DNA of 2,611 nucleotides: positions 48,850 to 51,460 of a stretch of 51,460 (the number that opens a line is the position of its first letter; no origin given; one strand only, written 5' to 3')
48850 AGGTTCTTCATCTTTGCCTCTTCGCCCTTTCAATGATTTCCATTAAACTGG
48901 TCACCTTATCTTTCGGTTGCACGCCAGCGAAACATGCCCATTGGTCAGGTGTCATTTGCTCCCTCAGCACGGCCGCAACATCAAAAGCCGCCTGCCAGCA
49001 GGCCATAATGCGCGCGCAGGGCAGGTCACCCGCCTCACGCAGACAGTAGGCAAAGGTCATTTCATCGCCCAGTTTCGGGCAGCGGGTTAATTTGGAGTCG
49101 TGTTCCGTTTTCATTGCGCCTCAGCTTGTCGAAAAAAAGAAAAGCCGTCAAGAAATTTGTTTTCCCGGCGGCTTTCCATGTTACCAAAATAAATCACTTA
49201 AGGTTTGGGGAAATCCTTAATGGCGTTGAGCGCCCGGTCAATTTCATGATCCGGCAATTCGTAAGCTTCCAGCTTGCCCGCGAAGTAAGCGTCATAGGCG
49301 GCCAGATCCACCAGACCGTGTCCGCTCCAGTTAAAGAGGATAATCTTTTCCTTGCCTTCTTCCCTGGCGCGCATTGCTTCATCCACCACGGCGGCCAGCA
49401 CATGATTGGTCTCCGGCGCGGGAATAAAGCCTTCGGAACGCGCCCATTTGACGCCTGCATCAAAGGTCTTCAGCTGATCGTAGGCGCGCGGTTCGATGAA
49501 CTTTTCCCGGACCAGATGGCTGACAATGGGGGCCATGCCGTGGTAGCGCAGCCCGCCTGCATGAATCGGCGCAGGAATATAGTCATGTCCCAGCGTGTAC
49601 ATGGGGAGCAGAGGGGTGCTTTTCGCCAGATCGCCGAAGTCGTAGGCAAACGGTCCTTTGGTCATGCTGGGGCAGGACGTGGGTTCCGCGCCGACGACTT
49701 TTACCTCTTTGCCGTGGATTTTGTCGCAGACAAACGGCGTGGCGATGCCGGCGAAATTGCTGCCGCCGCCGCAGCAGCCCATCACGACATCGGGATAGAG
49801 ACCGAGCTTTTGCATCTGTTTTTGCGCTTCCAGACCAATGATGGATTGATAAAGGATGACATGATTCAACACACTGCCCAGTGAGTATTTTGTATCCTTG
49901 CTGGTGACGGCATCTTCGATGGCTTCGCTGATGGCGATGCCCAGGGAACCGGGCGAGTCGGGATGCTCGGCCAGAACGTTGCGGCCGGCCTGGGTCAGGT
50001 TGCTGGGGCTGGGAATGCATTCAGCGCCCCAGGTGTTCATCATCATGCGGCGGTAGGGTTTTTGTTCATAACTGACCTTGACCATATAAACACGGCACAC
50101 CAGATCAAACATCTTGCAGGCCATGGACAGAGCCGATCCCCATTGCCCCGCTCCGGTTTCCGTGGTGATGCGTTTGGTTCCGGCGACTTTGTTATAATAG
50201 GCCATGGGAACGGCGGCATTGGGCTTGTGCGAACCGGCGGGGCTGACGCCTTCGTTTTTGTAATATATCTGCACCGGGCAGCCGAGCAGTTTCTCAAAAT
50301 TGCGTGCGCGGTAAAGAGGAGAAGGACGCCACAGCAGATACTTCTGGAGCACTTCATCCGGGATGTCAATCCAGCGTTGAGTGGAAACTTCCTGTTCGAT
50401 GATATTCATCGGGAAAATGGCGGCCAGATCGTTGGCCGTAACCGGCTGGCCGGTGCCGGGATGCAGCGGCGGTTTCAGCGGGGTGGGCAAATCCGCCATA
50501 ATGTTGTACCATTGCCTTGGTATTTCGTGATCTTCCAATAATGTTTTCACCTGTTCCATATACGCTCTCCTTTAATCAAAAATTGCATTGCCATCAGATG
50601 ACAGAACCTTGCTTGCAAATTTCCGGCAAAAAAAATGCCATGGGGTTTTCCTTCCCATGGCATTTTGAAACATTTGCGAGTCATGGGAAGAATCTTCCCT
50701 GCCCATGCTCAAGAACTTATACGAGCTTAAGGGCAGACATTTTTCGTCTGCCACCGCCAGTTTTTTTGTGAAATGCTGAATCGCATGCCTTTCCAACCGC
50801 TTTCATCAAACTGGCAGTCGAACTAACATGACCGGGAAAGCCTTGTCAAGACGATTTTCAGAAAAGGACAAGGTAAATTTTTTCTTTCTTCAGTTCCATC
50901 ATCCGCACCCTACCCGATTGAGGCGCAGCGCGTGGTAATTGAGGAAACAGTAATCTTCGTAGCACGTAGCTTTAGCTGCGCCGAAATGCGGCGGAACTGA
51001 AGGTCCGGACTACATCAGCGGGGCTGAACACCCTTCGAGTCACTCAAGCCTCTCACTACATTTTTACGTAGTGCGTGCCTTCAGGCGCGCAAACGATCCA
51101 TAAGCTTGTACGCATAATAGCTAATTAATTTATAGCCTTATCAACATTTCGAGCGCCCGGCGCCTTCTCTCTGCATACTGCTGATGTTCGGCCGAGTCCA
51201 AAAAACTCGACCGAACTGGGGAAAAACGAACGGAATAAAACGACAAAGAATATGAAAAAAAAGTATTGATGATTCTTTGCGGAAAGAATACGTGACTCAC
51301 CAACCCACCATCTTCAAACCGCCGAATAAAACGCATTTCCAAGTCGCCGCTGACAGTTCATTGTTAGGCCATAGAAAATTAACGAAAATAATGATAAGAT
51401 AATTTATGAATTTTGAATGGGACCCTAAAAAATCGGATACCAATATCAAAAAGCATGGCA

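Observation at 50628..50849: Six-segment tryptophan attenuator controlling a stand-alone trpB2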

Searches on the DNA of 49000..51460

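Call 4: search_rna_families(source=window, start=49000, end=51460, threshold=evalue, max_evalue=10, show_alignments=3)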
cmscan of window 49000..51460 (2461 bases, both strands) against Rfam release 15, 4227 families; matches with E-value up to 10: 6.
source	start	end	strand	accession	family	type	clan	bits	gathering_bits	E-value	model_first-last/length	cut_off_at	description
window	51184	51277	-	RF00033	MicF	Gene; antisense;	-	23.4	79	2.1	1-94/94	no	MicF RNA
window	49136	49229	-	RF00514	His_leader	Cis-reg; leader;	-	23.3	49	0.64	1-126/126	no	Histidine operon leader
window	49126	49188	-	RF04255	MIR8001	Gene; miRNA;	-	20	90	1.7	1-67/67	no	MIR8001 microRNA precursor family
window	49319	49375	-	RF00468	HCV_SLVII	Cis-reg;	-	16.4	63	3.4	1-70/70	no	Hepatitis C virus stem-loop VII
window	50181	50327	-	RF02132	HOXB13-AS1_1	Gene; lncRNA;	-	15.9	60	2.4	1-136/136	no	HOXB13 antisense RNA 1 conserved region 1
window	49745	49931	-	RF02225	sX6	Gene; sRNA;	-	11.6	40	4.5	1-342/342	no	Proteobacterial sRNA sX6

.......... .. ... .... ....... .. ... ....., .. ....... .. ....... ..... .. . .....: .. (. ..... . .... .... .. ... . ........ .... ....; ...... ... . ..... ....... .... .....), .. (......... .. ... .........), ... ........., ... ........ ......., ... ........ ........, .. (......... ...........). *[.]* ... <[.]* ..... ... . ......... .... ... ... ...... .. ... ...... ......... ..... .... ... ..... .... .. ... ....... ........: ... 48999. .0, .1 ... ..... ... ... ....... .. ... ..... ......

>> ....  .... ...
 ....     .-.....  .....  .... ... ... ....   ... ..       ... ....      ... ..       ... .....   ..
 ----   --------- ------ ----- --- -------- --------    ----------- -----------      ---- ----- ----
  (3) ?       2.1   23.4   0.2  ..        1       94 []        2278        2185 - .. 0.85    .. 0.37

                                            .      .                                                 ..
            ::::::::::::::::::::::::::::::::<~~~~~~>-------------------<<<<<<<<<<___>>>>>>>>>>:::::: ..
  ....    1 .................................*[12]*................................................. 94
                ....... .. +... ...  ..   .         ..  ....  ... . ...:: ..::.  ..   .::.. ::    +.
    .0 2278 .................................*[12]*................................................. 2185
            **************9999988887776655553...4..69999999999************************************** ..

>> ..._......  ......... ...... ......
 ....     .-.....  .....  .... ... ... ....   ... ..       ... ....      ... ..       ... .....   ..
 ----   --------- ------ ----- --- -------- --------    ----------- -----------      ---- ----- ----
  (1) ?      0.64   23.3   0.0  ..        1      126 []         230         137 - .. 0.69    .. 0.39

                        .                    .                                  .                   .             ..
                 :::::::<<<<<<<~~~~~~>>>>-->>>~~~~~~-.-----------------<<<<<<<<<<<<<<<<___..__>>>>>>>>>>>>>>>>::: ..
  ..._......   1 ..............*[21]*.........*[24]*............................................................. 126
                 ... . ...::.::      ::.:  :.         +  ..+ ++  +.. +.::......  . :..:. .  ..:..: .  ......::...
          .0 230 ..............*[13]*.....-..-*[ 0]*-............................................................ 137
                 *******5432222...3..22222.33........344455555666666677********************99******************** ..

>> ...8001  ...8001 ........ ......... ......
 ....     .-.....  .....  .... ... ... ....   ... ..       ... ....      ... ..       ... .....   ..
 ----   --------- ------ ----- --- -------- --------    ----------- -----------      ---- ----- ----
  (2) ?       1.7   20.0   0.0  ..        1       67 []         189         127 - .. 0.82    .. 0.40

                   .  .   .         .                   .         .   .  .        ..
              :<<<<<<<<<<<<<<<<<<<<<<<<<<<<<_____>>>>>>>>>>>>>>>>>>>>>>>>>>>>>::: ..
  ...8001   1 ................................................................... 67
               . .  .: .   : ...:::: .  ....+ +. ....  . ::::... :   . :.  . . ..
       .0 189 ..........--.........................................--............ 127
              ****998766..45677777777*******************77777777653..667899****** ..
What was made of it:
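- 49132..49174 (-): Intrinsic terminator after trpB2 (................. plus a T-rich tail), which makes the gene monocistronic. The sub-threshold His_leader match at 49229-49136 aligns only to that model's terminator hairpin (call 4).
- On Rfam His_leader (RF00514): The only match (23.3 bits against a gathering score of 49) lies at 49229-49136, the terminator after trpB2, not at the leader (call 4).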
